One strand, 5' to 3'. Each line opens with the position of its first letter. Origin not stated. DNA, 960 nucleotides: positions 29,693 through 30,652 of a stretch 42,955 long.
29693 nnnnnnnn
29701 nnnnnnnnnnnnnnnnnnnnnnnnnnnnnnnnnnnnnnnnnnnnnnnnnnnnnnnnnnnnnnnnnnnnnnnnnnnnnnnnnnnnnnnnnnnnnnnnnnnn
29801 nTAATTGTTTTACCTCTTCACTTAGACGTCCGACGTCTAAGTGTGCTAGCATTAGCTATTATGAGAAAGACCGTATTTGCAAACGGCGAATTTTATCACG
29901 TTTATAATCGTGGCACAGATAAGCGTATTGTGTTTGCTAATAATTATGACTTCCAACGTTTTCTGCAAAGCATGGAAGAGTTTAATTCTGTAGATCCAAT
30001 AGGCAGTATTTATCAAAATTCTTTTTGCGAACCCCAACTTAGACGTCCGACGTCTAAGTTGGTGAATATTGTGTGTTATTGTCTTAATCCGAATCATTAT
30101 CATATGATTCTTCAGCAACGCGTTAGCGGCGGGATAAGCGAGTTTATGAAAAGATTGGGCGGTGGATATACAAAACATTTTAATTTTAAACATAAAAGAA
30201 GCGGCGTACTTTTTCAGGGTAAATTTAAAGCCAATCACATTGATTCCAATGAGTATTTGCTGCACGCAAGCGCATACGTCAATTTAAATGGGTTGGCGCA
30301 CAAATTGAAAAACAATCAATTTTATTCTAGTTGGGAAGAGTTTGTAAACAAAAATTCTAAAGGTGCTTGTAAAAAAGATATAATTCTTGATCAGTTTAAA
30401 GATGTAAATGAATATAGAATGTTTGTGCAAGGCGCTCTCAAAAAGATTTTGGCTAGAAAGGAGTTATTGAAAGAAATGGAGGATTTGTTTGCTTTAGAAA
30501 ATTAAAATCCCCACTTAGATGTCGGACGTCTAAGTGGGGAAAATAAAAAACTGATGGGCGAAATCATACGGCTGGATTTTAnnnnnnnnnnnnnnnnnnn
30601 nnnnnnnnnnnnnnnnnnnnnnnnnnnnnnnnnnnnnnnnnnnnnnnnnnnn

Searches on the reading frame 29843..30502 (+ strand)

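Call 48: search_protein_families(library=ncbifam, proteins=[window:29843-30502:+], max_evalue=0.1)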
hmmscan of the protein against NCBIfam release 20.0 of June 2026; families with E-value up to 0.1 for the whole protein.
window:29843-30502:+ (220 aa): 1 family
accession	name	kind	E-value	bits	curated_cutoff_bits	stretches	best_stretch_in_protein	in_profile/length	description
NF047646.1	REP_Tyr_transpos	equivalog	6.5e-07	29.3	80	1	71-156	44-137/146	REP-associated tyrosine transposase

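Call 49: search_protein_families(library=padloc, proteins=[window:29843-30502:+], max_evalue=0.1)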
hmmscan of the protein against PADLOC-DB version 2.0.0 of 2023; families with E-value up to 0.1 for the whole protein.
window:29843-30502:+ (220 aa): 0 families
